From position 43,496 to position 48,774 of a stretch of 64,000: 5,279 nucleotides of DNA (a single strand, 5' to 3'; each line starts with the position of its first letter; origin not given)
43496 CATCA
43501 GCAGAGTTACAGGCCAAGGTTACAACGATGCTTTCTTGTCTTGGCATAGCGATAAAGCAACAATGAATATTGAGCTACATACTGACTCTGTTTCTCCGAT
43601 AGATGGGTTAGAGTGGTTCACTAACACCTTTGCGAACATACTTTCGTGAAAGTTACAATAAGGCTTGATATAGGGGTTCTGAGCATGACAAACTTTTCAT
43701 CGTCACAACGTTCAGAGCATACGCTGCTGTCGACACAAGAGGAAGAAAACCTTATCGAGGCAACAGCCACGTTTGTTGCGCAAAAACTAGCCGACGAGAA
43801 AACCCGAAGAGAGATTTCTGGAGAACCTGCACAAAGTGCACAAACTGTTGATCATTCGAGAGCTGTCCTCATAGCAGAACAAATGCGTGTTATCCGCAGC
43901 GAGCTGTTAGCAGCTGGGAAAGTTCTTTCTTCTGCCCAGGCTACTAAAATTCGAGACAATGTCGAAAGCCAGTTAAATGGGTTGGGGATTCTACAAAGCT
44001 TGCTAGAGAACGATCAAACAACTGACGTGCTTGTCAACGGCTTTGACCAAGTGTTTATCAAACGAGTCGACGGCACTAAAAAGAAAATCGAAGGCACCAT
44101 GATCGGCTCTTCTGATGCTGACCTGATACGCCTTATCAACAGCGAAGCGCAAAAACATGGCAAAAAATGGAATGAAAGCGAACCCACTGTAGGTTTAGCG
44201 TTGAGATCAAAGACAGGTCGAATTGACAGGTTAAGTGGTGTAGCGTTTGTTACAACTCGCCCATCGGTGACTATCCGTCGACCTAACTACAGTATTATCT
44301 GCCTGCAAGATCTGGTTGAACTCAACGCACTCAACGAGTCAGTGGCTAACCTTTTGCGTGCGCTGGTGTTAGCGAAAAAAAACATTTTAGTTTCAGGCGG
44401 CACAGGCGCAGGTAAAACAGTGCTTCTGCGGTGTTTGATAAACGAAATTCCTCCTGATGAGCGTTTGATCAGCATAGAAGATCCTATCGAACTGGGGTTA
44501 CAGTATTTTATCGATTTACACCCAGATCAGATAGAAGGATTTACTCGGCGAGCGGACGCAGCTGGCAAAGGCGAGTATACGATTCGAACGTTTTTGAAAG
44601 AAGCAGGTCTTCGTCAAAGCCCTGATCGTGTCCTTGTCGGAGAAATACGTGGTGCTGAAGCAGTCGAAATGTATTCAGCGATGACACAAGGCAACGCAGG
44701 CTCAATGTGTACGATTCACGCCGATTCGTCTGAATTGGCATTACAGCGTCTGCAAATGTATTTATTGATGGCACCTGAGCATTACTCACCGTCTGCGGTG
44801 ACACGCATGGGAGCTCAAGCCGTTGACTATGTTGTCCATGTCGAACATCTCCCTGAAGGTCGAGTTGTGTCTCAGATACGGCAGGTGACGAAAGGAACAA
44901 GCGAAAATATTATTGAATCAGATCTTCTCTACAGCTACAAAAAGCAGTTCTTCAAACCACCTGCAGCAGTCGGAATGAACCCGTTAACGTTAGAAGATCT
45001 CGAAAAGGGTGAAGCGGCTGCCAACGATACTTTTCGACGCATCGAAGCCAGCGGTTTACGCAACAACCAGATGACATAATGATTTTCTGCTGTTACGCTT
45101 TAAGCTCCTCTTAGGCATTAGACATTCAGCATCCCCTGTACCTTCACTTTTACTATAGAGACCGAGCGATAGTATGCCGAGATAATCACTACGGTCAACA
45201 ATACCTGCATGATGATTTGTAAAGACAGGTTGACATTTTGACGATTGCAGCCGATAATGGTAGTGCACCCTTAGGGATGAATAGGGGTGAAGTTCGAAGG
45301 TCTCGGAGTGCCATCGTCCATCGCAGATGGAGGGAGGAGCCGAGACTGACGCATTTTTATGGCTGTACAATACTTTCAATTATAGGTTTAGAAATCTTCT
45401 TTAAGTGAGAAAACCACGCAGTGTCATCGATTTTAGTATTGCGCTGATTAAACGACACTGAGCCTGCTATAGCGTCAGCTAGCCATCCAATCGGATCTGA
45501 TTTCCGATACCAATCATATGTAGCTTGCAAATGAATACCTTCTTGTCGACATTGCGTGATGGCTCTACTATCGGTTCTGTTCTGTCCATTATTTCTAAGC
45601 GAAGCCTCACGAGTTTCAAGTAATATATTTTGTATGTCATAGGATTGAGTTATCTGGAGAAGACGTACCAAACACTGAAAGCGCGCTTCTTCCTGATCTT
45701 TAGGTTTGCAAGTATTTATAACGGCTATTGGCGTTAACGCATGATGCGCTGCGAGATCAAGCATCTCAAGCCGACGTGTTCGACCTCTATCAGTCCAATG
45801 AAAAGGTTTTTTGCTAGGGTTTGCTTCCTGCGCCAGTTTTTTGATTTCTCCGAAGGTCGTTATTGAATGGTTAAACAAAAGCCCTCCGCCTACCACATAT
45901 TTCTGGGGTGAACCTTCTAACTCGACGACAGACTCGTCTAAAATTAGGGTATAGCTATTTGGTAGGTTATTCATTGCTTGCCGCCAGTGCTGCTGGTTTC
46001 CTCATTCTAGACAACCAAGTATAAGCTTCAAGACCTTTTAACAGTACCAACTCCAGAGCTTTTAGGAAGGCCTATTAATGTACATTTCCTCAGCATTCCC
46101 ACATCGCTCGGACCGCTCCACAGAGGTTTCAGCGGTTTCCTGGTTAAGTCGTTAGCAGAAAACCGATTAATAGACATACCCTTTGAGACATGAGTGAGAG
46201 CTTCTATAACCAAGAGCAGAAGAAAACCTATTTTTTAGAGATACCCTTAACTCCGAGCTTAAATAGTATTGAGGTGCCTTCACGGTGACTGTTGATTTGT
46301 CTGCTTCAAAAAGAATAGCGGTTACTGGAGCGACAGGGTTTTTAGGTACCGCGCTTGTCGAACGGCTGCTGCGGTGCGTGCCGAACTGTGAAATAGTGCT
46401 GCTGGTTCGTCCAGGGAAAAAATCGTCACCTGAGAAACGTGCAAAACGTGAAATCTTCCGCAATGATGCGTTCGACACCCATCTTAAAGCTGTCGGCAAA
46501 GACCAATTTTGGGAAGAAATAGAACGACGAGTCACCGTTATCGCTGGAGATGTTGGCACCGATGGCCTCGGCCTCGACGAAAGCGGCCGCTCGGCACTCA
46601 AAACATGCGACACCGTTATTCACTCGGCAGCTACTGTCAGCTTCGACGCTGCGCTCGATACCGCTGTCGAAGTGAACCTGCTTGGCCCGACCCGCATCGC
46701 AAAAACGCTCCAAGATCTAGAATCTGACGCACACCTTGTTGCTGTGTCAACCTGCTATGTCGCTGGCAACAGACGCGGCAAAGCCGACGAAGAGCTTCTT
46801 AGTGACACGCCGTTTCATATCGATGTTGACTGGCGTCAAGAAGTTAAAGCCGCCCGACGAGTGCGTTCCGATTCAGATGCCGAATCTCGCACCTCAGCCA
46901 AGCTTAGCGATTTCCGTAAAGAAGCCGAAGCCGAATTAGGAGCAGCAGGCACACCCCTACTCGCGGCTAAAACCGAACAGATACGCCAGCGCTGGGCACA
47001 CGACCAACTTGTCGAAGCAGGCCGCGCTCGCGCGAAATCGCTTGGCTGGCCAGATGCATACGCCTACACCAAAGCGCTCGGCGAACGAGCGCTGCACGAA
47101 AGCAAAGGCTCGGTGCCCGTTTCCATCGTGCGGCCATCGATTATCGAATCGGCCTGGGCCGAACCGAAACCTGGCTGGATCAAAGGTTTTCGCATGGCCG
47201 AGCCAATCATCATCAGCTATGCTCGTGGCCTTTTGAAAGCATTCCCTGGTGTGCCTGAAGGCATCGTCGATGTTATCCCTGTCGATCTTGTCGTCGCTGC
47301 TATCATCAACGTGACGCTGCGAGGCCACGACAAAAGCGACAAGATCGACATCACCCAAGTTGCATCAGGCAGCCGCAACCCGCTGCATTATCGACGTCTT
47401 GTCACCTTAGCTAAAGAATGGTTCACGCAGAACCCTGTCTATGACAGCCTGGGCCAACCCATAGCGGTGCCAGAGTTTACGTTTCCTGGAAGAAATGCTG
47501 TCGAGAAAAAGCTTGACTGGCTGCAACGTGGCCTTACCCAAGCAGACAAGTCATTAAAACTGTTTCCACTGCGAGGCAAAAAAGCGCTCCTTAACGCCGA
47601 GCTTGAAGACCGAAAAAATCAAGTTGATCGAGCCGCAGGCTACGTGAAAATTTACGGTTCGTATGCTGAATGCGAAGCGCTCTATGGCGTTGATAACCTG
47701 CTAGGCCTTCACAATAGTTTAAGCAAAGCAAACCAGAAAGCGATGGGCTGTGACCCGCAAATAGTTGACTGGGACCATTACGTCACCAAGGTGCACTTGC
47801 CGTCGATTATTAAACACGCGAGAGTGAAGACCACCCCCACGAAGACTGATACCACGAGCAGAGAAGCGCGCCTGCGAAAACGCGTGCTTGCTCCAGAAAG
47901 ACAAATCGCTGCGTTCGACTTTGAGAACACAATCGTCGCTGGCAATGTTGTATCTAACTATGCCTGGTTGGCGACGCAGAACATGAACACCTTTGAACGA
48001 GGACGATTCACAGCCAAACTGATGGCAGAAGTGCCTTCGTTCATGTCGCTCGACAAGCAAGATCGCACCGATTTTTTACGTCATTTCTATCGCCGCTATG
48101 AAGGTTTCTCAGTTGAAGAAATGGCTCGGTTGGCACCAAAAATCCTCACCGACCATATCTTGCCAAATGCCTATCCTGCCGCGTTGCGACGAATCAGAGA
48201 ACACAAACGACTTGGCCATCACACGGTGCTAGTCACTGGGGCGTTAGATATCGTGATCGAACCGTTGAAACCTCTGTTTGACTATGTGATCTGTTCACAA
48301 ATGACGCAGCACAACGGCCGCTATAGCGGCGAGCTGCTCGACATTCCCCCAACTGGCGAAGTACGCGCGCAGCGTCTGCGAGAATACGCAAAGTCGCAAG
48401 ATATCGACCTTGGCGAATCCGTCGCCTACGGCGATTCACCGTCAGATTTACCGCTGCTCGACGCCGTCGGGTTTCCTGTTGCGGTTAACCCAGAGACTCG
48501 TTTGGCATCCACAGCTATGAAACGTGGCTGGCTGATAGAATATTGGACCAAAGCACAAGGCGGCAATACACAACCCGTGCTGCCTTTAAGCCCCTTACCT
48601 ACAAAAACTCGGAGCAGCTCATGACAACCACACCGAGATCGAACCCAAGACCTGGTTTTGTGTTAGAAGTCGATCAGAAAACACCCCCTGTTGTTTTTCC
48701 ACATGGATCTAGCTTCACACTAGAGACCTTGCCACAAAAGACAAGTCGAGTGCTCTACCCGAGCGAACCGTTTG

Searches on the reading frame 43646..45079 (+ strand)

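Call 19: search_protein_families(library=pfam, proteins=[window:43646-45079:+], max_evalue=0.001)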
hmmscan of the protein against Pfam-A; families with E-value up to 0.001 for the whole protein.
window:43646-45079:+ (477 aa): 2 families
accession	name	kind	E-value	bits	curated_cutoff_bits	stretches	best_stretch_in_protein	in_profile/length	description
PF00437.27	T2SSE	-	2.8e-33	115.5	24.9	1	186-372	85-258/370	Type II/IV secretion system protein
PF13191.12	AAA_16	-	0.00077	20.4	32.6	0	235-282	14-62/167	AAA ATPase domain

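Call 75: search_protein_families(library=padloc, proteins=[window:43646-45079:+], max_evalue=0.001)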
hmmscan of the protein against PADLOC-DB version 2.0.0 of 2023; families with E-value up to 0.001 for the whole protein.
window:43646-45079:+ (477 aa): 1 family
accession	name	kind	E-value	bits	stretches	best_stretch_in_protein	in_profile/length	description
PDLC04140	mad8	-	0.00033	18.3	1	244-271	27-54/314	mads_8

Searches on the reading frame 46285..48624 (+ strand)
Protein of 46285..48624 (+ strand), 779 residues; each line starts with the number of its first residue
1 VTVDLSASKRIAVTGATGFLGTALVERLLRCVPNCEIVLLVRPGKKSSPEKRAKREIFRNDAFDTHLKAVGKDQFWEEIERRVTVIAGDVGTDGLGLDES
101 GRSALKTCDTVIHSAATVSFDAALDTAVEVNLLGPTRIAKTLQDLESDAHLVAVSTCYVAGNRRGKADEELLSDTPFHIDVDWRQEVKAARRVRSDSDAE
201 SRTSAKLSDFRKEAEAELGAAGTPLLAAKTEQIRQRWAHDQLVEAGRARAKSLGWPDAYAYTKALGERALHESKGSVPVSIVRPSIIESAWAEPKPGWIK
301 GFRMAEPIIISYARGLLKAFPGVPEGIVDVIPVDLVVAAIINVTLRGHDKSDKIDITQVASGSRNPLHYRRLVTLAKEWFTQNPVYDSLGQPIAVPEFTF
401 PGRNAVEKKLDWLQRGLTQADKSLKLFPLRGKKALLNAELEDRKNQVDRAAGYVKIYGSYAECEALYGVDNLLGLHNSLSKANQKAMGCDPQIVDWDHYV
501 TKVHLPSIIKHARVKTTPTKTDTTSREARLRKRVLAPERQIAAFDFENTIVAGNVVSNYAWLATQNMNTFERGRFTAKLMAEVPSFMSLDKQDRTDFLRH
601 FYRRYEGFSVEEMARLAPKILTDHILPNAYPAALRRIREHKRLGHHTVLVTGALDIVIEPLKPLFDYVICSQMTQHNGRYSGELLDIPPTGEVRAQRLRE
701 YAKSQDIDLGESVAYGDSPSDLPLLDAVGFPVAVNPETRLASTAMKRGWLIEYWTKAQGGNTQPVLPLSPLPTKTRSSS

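Call 19: search_protein_families(library=pfam, proteins=[window:46285-48624:+], max_evalue=0.001)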
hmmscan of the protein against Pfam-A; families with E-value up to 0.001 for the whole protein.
window:46285-48624:+ (779 aa): 7 families
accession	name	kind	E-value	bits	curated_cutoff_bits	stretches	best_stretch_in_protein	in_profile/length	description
PF07993.18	NAD_binding_4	-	2.6e-60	204.2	20.1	1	13-340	1-258/258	Male sterility protein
PF12710.13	HAD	-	1e-30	108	27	1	542-725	1-188/189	haloacid dehalogenase-like hydrolase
PF01370.27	Epimerase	-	3.5e-10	40.2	20.9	1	11-177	1-136/240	NAD dependent epimerase/dehydratase family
PF00702.32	Hydrolase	-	5.4e-05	24.1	26.4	1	542-729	4-191/191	haloacid dehalogenase-like hydrolase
PF04321.23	RmlD_sub_bind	-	0.00011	21.9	27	0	107-160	51-105/287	RmlD substrate binding domain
PF01073.25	3Beta_HSD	-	0.00018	21.1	22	0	12-162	1-122/280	3-beta hydroxysteroid dehydrogenase/isomerase family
PF08282.18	Hydrolase_3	-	0.00041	20.6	20.9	1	676-735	170-229/255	haloacid dehalogenase-like hydrolase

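Call 75: search_protein_families(library=padloc, proteins=[window:46285-48624:+], max_evalue=0.001)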
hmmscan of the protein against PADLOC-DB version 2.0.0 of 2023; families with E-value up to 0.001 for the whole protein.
window:46285-48624:+ (779 aa): 0 families
